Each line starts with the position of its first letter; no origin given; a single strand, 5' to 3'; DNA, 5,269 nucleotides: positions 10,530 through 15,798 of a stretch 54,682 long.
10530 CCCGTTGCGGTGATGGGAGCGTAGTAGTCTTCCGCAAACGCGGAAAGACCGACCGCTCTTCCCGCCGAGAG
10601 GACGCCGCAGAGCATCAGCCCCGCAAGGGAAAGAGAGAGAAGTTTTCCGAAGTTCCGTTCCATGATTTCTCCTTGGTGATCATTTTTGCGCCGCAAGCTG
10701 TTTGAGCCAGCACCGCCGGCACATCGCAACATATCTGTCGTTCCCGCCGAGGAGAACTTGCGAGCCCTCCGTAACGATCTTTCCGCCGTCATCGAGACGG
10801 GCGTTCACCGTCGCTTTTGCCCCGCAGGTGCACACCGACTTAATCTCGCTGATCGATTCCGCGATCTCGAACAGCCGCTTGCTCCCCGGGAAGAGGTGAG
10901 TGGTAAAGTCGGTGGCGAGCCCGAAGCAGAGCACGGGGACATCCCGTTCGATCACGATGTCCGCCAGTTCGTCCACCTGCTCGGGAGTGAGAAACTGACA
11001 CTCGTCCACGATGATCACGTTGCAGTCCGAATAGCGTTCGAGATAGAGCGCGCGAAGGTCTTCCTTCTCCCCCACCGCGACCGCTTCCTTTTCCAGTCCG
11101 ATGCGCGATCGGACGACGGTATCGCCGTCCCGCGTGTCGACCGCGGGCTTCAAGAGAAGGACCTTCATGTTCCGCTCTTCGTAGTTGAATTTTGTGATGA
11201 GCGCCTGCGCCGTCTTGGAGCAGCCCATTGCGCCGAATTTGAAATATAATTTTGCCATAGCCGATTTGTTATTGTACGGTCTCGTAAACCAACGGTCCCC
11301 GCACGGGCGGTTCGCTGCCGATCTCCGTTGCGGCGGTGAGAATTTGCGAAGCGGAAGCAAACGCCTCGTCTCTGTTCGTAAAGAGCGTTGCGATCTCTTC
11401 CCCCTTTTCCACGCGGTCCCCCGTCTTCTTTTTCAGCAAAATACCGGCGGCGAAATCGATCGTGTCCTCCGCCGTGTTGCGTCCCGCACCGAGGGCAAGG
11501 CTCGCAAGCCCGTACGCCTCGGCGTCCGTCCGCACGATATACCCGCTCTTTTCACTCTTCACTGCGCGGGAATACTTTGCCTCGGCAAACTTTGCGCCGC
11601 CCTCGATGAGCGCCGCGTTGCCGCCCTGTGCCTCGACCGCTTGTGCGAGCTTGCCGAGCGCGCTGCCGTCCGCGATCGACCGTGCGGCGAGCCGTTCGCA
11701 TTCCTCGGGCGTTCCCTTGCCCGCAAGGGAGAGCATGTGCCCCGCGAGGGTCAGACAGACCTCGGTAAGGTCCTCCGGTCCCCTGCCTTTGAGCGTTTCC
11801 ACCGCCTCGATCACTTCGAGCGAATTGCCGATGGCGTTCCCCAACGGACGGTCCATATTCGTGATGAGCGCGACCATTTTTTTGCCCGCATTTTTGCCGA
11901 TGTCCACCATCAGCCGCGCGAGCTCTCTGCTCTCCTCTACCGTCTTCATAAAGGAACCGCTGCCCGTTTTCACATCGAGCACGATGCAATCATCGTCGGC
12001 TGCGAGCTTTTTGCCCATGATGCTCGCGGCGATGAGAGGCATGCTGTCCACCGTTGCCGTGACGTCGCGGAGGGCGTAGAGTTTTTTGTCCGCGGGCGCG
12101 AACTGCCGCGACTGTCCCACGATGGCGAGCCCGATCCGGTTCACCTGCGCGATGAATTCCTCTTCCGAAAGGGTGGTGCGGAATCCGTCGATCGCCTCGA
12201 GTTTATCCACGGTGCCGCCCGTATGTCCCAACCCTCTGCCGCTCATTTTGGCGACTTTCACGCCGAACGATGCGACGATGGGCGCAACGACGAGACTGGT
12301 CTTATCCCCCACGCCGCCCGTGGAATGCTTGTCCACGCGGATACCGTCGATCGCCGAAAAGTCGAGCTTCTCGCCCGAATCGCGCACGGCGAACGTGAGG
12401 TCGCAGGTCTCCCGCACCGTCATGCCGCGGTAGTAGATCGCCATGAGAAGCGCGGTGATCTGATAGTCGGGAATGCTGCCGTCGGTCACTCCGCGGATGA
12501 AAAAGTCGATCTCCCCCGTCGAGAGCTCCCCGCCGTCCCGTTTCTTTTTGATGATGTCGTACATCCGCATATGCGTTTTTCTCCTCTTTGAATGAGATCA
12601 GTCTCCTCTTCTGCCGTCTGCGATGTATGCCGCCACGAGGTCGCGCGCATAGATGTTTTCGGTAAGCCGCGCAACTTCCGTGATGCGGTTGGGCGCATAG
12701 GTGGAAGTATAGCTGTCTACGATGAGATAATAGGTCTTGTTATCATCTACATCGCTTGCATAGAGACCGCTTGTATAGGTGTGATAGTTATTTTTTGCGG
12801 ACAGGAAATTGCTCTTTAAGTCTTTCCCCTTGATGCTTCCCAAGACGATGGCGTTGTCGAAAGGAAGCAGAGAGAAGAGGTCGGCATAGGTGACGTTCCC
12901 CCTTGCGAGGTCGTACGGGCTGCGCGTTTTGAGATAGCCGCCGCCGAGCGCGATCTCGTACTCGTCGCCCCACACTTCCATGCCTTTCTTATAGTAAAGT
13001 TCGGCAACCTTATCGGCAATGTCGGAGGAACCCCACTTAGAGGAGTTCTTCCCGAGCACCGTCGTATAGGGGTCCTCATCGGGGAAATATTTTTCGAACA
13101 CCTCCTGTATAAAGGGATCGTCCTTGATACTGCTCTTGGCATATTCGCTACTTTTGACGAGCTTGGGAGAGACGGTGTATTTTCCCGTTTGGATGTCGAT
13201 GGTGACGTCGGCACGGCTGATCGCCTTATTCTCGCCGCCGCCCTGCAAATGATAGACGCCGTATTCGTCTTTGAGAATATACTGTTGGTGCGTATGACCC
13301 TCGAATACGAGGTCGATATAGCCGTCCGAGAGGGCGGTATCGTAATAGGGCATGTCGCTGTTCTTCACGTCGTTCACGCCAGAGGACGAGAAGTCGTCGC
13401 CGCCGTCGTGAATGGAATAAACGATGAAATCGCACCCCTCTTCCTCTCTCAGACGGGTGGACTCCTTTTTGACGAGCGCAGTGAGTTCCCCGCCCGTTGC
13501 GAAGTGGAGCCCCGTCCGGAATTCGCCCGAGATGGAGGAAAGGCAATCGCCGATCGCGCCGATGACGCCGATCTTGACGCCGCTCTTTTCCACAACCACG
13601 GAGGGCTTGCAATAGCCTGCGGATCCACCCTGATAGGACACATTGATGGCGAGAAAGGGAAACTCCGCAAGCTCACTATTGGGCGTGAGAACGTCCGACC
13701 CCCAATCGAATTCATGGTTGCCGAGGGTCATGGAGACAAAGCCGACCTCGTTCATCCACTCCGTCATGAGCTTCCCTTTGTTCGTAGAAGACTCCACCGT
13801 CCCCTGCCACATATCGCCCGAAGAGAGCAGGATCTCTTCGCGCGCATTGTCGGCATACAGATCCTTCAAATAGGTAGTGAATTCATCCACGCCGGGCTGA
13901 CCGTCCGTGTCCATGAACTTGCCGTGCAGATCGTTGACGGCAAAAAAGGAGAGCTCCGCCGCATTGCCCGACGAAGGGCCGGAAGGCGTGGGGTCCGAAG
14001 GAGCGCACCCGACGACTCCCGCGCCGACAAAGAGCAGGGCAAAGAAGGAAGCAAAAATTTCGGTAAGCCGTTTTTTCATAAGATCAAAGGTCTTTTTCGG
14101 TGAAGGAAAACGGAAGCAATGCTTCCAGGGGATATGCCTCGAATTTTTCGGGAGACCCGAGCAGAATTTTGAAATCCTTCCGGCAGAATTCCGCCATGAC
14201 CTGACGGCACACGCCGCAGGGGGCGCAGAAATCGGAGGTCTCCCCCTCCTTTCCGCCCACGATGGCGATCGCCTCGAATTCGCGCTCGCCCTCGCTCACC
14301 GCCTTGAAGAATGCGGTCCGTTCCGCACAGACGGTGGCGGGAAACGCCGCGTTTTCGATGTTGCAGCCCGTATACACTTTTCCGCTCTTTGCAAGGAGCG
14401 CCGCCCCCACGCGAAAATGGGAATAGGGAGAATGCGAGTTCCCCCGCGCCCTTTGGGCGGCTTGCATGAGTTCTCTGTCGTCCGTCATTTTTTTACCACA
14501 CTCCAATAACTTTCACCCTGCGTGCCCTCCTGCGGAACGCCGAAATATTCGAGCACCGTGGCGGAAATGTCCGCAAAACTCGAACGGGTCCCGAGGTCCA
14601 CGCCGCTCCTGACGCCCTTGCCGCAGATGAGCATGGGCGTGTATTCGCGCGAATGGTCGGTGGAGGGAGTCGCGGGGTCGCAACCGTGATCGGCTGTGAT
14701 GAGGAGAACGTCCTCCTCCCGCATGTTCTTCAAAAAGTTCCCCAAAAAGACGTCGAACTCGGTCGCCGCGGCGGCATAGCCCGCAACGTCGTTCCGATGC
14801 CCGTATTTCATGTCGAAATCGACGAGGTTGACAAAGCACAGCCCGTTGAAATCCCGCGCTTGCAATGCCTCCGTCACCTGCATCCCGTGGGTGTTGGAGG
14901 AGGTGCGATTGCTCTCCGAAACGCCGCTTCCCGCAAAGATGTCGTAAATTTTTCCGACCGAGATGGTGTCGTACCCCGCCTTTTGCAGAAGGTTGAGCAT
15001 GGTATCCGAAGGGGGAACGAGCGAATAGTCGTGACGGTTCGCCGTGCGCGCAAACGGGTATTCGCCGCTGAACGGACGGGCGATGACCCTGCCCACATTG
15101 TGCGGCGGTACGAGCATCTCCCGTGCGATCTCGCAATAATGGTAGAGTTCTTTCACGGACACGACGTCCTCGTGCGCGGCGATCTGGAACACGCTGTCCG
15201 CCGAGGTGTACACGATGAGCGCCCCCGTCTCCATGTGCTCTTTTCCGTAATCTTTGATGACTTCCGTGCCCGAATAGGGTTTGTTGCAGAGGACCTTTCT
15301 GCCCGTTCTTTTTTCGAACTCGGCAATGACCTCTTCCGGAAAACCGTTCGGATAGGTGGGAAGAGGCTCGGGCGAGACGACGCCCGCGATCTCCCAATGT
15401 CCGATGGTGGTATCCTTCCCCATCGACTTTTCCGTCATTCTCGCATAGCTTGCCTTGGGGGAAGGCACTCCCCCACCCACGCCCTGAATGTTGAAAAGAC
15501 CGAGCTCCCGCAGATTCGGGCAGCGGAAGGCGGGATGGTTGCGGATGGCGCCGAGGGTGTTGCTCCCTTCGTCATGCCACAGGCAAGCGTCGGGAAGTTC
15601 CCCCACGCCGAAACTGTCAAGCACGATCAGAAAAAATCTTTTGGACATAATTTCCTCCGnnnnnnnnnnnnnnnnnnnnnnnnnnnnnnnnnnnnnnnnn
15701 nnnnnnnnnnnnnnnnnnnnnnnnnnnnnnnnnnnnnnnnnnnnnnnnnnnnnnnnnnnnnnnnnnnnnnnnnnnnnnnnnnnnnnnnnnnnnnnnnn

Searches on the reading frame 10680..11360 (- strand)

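Call 6: search_protein_families(library=pfam, proteins=[window:10680-11360:-], max_evalue=0.001)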
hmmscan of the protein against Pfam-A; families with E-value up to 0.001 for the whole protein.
window:10680-11360:- (226 aa): 2 families
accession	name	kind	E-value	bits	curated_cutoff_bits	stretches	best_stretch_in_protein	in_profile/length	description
PF00265.24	TK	-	3.5e-41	141.4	20.6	1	37-218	2-176/176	Thymidine kinase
PF13401.12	AAA_22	-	0.00031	21.5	27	1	48-147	19-122/130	AAA domain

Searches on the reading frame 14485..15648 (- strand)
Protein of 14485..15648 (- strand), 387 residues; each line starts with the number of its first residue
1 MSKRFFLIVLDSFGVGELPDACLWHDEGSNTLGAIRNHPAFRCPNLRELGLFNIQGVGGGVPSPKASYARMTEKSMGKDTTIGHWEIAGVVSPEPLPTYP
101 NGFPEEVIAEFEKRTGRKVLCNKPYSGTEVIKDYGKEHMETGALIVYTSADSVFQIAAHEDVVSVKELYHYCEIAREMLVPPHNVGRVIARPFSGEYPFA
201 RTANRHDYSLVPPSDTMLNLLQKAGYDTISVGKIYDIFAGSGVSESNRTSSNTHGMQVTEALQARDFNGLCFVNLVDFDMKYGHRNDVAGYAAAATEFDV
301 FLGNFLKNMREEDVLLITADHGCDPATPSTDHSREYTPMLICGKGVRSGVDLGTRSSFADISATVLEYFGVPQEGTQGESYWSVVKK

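Call 7: search_protein_families(library=pfam, proteins=[window:14485-15648:-], max_evalue=0.001)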
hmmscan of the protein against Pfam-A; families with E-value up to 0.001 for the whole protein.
window:14485-15648:- (387 aa): 2 families
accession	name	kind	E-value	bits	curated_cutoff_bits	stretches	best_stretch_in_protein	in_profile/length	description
PF01676.23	Metalloenzyme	-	6.3e-39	134.4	24.3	1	3-372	1-251/252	Metalloenzyme superfamily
PF00884.28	Sulfatase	-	2.4e-05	24.2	25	0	274-371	200-301/301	Sulfatase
